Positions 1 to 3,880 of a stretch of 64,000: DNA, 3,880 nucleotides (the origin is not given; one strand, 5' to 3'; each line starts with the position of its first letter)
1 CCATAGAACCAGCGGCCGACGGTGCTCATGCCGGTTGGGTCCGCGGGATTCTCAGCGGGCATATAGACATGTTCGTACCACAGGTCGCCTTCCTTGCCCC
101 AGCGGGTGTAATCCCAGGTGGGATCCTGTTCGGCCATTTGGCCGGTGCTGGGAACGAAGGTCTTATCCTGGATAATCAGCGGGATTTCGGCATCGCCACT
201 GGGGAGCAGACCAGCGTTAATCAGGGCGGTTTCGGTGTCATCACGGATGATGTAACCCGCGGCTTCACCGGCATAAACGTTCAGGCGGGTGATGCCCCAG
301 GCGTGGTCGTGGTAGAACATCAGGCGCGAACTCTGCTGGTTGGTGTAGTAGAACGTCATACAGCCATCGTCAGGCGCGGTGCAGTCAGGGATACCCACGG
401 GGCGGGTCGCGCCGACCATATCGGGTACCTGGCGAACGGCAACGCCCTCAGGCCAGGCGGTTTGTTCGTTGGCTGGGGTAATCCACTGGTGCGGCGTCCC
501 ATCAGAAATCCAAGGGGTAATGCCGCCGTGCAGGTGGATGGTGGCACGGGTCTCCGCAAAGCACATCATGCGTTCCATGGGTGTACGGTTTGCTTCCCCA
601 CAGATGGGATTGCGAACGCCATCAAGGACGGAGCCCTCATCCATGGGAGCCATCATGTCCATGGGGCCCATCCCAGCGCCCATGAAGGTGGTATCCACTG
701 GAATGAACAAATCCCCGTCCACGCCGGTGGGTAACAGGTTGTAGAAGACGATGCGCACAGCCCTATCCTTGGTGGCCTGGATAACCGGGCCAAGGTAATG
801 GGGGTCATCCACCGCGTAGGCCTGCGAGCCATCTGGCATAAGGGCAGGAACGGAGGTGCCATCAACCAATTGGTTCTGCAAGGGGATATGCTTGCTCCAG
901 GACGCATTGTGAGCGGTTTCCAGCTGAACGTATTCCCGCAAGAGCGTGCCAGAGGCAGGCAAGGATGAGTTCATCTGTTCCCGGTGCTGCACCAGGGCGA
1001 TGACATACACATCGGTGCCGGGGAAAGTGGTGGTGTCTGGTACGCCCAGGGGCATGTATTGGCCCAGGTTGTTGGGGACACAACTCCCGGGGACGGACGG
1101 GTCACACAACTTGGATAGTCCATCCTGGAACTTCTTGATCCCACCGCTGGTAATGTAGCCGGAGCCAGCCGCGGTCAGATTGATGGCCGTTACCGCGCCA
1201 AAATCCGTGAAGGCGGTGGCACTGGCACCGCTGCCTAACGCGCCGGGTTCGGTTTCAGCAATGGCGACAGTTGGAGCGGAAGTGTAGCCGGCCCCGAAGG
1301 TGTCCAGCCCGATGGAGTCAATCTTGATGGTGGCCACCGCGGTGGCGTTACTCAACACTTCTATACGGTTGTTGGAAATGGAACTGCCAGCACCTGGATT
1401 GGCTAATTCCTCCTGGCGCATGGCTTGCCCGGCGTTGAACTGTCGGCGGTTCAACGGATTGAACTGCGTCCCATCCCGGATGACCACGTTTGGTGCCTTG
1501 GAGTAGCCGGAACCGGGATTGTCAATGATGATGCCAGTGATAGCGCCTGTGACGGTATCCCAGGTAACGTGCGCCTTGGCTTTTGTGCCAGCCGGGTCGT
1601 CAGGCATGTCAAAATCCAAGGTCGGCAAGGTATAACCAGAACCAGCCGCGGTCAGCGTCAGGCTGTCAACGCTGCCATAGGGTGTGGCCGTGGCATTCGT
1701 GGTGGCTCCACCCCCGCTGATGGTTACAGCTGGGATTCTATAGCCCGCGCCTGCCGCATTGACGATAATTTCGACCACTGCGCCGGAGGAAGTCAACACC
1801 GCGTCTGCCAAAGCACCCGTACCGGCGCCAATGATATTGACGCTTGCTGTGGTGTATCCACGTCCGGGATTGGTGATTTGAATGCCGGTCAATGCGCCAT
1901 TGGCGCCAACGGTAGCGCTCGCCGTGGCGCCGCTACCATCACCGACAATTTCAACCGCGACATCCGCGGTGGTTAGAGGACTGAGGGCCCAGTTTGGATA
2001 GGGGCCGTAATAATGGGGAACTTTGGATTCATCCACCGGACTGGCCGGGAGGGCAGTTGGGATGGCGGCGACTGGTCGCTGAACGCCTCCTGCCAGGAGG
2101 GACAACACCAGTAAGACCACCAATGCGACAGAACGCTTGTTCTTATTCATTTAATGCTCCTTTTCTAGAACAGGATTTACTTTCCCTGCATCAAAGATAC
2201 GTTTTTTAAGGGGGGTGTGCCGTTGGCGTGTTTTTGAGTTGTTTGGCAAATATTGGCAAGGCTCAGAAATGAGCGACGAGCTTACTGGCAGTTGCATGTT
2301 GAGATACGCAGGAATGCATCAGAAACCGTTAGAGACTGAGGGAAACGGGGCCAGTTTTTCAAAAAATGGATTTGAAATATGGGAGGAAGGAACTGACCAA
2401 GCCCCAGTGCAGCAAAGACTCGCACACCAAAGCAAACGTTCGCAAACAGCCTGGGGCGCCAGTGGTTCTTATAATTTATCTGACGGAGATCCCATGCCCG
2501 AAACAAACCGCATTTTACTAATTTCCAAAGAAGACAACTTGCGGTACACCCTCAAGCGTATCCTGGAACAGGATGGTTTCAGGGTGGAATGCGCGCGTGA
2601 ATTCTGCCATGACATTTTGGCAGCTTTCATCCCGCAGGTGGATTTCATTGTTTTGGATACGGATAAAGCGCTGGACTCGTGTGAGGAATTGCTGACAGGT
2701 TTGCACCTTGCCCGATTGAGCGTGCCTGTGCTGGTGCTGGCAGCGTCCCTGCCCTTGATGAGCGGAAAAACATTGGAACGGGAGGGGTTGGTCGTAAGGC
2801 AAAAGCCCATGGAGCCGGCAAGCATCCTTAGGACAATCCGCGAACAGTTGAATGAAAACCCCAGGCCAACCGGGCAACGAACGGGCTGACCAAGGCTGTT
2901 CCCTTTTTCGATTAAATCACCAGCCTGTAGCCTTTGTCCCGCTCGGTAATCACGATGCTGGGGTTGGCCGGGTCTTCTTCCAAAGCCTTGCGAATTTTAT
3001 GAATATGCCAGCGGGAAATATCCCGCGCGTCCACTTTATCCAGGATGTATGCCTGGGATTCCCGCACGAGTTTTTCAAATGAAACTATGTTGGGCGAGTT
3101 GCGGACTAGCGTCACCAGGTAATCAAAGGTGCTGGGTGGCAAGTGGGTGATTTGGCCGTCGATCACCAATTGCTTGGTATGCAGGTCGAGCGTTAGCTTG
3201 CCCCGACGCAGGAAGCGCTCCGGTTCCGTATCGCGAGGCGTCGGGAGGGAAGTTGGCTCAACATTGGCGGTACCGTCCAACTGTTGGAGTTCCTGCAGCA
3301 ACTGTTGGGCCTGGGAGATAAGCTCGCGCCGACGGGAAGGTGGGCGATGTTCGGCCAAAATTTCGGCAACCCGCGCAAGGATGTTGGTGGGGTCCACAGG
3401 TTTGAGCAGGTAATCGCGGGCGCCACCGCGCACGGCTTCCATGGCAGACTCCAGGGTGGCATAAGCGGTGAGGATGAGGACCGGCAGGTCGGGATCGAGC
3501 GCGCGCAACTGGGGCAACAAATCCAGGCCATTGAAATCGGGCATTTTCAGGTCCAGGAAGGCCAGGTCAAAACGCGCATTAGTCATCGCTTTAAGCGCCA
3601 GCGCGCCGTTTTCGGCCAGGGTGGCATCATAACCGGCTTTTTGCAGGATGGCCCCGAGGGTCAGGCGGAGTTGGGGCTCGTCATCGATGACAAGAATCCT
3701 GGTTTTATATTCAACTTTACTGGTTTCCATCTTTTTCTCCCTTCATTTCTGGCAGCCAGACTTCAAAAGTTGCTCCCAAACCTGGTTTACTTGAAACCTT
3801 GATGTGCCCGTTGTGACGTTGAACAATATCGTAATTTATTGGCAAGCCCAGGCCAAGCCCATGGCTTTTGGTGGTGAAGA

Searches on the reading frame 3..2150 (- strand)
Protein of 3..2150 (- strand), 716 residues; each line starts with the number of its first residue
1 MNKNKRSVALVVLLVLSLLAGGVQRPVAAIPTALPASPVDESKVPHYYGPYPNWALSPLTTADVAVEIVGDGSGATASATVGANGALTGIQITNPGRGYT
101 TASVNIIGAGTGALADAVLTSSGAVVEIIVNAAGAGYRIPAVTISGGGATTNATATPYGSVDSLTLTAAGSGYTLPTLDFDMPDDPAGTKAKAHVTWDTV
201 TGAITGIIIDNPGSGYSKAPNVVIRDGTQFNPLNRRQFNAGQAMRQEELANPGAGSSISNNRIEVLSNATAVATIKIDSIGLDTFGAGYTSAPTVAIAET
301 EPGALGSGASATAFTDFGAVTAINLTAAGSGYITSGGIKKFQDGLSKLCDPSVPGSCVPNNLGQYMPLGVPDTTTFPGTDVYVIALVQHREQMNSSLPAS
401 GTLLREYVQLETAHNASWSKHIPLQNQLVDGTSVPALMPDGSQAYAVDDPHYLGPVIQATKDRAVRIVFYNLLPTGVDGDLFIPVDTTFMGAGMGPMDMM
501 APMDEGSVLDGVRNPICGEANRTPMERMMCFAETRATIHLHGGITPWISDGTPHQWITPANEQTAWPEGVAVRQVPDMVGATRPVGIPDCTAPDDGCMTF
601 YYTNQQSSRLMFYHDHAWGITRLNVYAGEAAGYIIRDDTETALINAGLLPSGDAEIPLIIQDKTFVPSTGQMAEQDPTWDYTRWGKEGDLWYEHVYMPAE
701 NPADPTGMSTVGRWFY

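Call 38: search_protein_families(library=pfam, proteins=[window:3-2150:-], max_evalue=1)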
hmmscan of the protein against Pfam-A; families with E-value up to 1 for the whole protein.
window:3-2150:- (716 aa): 1 family
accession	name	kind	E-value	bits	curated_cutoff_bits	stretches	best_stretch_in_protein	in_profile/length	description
PF07732.21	Cu-oxidase_3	-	0.0011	19.5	21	0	585-638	68-117/119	Multicopper oxidase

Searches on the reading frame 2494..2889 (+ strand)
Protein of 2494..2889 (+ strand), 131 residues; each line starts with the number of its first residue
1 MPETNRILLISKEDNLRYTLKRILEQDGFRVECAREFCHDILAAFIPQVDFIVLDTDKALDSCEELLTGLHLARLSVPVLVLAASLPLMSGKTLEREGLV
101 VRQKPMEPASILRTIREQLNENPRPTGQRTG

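Call 3: search_protein_families(library=pfam, proteins=[window:2494-2889:+], max_evalue=0.01)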
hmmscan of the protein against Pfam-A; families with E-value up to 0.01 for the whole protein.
window:2494-2889:+ (131 aa): 0 families

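Call 38: search_protein_families(library=pfam, proteins=[window:2494-2889:+], max_evalue=1)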
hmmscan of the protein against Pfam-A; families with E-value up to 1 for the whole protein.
window:2494-2889:+ (131 aa): 1 family
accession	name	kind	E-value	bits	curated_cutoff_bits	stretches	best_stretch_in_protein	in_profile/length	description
PF00072.30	Response_reg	-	0.2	12.3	30.2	1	7-86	1-80/111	Response regulator receiver domain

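Call 68: search_protein_families(library=ncbifam, proteins=[window:2494-2889:+], max_evalue=0.001)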
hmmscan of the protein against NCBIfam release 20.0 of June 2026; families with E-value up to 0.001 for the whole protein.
window:2494-2889:+ (131 aa): 1 family
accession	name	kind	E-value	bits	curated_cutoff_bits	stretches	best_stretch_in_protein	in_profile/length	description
NF007820.0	PRK10529.1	equivalog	0.00042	19.8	325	1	6-84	3-80/225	two-component system response regulator KdpE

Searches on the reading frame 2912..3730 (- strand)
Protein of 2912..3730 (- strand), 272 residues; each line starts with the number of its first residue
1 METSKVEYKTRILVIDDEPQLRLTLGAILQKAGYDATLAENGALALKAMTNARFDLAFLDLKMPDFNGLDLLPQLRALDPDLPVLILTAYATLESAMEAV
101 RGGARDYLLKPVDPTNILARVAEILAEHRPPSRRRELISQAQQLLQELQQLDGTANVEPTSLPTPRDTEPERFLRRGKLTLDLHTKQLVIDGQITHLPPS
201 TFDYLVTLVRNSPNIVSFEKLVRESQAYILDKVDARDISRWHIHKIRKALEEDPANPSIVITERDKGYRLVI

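Call 3: search_protein_families(library=pfam, proteins=[window:2912-3730:-], max_evalue=0.01)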
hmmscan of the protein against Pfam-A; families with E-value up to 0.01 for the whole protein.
window:2912-3730:- (272 aa): 3 families
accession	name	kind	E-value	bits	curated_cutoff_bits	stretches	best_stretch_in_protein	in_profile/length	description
PF00072.30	Response_reg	-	1.9e-29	102.5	30.2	1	12-121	1-110/111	Response regulator receiver domain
PF00486.34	Trans_reg_C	-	7.9e-11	42.3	26.2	1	195-270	4-77/77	Transcriptional regulatory protein, C terminal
PF06490.17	FleQ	-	0.0082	16.9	22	0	11-92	1-80/108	Flagellar regulatory protein FleQ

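Call 68: search_protein_families(library=ncbifam, proteins=[window:2912-3730:-], max_evalue=0.001)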
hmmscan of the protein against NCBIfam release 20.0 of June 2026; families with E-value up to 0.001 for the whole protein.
window:2912-3730:- (272 aa): 101 families (the best 25 are shown)
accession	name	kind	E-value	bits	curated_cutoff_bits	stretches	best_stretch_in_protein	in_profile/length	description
NF040689.1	MtrAB_MtrA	equivalog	7.8e-34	116.9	300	1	12-269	1-217/219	MtrAB system response regulator MtrA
NF045944.1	ResRegRpaBCyano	equivalog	3.8e-31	108.2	330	2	13-130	1-117/229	response regulator transcription factor RpaB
NF007005.1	PRK09468.1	equivalog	7.1e-27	94.4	331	2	9-128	3-122/237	osmolarity response regulator transcription factor OmpR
NF051850.1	RespRegRprY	equivalog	4.3e-26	91.7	370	1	7-133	2-128/234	response regulator transcription factor RprY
TIGR02154.1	PhoB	equivalog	1.4e-25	89.9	296.2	2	10-137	3-132/226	phosphate regulon transcriptional regulator PhoB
TIGR01818.1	ntrC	equivalog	2e-25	89.5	558.6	1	12-135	1-124/463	nitrogen regulation protein NR(I)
NF007928.2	PRK10643.1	equivalog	4.4e-25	88.6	330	2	11-133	2-124/216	two-component system response regulator PmrA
NF007689.0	PRK10365.1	equivalog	2.5e-24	85.9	760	1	9-130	5-126/441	sigma-54-dependent response regulator transcription factor ZraR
NF008469.0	PRK11361.1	equivalog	2.8e-24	85.7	714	1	9-117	4-112/461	acetoacetate metabolism transcriptional regulator AtoC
NF053854.1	RespRegPhoBBctds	equivalog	5.3e-24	84.8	270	2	12-138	1-128/225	two-component system response regulator PhoB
NF008296.0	PRK11083.1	equivalog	7e-24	84.5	273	1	9-270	3-225/228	two-component system response regulator CreB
NF033117.2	vanR_ACDEGLN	exception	7.8e-24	84.5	350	2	12-126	1-114/226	VanR-ABDEGLN family response regulator transcription factor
NF053512.1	nitric_RR_NosR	exception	1.4e-23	83.6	400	1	12-152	1-142/422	response regulator c-di-GMP phosphodiesterase, NosR family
NF041734.1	resp_reg_RppA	equivalog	2.5e-23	82.7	250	1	11-134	2-125/229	two-component system response regulator RppA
NF007820.0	PRK10529.1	equivalog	3.2e-23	82.3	325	2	10-139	2-130/225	two-component system response regulator KdpE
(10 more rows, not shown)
